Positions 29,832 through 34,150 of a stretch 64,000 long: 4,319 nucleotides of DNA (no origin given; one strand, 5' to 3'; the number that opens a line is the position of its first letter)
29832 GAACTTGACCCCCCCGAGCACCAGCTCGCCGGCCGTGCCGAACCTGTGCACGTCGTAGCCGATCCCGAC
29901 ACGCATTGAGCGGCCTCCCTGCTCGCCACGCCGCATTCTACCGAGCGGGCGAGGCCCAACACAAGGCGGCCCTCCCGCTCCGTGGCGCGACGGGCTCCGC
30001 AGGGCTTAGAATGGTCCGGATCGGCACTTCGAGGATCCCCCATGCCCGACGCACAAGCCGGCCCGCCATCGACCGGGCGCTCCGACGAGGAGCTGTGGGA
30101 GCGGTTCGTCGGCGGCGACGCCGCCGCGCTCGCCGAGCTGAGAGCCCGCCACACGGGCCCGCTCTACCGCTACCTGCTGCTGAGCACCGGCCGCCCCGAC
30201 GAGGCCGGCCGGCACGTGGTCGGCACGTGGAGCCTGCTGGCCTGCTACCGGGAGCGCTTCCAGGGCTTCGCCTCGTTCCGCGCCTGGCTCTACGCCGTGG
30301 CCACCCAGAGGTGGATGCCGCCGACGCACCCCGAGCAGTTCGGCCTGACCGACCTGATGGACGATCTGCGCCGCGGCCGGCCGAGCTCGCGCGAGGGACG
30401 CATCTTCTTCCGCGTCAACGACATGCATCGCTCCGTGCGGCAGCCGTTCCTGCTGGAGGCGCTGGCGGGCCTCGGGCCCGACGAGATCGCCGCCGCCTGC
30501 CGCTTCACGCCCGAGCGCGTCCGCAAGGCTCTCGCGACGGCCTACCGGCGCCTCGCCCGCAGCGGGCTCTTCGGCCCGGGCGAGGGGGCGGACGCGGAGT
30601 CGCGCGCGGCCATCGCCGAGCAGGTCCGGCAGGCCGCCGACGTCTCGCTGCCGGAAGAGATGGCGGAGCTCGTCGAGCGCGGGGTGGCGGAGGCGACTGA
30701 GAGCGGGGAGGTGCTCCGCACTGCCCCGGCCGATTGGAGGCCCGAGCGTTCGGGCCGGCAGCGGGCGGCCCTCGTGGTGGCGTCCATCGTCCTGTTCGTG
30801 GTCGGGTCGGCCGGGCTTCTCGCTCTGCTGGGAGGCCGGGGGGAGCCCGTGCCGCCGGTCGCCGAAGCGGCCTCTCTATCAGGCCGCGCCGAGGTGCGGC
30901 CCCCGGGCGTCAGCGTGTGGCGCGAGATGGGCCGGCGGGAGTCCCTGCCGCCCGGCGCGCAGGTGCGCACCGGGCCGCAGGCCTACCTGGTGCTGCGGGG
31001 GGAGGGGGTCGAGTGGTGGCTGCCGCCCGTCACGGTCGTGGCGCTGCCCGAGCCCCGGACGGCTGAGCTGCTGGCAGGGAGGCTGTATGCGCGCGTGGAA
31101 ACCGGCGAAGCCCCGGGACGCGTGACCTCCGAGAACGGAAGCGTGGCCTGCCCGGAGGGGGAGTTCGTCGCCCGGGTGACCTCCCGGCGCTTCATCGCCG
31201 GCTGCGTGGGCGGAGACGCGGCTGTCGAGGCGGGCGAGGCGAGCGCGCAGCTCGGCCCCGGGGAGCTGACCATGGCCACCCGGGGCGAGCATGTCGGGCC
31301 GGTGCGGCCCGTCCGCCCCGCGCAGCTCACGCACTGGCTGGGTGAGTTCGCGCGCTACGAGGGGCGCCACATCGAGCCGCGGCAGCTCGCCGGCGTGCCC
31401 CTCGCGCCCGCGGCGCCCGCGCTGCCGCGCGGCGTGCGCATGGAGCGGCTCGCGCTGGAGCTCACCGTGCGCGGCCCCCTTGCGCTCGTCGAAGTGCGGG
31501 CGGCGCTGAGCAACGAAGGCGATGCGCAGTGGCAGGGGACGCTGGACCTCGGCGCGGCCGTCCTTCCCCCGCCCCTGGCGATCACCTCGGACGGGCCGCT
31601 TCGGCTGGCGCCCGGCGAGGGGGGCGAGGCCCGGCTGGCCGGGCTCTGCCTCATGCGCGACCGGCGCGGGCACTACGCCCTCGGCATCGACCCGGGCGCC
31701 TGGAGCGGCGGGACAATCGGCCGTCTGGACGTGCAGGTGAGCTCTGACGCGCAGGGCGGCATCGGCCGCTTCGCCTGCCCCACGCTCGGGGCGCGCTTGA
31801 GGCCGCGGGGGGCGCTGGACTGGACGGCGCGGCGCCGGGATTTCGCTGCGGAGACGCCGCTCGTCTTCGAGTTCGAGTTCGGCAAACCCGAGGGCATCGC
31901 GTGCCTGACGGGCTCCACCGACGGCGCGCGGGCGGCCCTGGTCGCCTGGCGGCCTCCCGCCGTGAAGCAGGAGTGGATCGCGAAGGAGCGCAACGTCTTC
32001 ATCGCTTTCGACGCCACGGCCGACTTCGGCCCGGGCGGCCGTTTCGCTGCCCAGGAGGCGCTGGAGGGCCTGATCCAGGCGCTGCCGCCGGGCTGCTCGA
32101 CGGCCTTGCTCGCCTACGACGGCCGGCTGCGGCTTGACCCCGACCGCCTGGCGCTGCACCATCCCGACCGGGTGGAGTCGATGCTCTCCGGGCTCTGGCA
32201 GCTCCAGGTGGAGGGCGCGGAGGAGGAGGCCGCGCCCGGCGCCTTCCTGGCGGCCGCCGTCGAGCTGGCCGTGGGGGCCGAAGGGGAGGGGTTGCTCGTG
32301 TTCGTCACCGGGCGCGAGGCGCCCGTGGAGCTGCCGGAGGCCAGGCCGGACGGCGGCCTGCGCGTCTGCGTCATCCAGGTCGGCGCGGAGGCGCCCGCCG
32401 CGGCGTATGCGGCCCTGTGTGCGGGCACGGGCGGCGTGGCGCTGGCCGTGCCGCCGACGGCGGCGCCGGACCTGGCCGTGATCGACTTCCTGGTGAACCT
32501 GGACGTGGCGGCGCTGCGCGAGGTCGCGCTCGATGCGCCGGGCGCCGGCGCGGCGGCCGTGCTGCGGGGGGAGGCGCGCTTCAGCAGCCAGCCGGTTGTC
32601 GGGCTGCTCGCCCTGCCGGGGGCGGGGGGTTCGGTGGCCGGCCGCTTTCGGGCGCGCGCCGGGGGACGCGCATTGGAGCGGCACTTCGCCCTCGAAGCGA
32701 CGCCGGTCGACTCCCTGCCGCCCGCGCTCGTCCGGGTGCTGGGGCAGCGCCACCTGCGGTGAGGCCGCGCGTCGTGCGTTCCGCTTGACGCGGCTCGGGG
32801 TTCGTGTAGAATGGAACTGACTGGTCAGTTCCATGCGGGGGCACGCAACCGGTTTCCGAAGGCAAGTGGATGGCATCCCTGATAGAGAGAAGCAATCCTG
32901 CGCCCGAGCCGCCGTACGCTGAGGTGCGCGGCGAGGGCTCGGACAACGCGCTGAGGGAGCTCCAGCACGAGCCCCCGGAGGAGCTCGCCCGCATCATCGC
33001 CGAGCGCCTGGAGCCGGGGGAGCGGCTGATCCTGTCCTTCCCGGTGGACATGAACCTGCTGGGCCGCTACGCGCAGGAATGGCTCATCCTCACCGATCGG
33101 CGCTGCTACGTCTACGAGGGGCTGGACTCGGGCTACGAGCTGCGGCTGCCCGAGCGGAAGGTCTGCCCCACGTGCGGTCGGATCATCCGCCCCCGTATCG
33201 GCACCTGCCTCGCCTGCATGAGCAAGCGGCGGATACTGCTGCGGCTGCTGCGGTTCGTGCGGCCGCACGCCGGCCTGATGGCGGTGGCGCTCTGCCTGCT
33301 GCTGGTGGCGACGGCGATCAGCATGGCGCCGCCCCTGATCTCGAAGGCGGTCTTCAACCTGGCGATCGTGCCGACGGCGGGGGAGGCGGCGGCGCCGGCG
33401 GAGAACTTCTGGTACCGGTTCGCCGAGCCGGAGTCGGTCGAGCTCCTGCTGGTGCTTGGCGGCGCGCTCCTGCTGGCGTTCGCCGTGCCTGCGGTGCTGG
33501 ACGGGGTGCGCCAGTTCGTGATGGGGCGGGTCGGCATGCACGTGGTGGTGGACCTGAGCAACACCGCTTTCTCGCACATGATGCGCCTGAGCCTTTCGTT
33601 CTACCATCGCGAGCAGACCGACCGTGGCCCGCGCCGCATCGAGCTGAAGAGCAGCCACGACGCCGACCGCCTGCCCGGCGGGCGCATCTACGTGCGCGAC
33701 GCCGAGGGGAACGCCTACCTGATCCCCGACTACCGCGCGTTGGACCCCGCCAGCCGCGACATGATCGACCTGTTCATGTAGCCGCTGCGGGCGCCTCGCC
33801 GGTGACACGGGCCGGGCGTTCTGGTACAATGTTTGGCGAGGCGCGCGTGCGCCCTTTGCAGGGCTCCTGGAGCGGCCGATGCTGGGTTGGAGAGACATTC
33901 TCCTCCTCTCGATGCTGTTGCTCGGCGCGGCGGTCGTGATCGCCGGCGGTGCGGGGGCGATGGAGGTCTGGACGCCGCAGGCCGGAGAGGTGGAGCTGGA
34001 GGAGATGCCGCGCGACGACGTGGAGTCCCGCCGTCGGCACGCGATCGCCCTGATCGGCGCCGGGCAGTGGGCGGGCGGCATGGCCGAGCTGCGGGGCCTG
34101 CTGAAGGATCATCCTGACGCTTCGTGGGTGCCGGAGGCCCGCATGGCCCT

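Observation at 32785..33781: Strong promoter plus perfect 24-bp operator palindrome driving a truncated ABC-exporter-like gene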

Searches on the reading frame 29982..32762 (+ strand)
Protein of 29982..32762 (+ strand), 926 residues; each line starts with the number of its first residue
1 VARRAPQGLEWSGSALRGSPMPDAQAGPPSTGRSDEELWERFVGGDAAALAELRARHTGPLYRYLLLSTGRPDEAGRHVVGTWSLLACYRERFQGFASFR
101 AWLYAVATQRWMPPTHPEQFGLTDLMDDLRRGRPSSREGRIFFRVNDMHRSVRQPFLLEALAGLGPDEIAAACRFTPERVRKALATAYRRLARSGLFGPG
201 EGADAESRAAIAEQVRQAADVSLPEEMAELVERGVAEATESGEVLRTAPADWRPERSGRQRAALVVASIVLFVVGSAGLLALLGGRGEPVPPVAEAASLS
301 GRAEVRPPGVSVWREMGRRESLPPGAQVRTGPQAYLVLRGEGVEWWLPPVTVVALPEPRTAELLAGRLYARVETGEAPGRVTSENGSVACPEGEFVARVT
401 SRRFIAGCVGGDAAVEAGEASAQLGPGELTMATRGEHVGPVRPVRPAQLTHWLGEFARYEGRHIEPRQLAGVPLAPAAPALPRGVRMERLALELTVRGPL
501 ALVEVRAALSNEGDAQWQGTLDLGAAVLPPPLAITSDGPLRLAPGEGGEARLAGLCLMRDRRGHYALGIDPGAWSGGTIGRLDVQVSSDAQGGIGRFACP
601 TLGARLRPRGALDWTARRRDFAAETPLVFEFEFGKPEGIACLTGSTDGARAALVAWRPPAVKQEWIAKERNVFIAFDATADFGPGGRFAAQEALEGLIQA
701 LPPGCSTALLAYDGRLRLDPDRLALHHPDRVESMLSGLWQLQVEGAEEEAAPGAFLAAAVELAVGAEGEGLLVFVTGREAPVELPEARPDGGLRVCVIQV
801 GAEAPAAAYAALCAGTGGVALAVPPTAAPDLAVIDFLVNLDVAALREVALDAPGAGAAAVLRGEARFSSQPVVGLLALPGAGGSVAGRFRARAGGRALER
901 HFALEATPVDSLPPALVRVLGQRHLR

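Call 52: search_protein_families(library=pfam, proteins=[window:29982-32762:+], max_evalue=0.01)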
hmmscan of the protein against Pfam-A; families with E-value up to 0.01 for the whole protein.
window:29982-32762:+ (926 aa): 1 family
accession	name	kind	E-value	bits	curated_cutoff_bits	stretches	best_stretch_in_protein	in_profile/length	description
PF08281.18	Sigma70_r4_2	-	0.0078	16.3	25.7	0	152-191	15-54/54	Sigma-70, region 4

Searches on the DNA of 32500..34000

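Call 47: search_rna_families(source=window, start=32500, end=34000, threshold=evalue, max_evalue=1)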
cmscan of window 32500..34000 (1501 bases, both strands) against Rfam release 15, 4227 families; matches with E-value up to 1: 0.
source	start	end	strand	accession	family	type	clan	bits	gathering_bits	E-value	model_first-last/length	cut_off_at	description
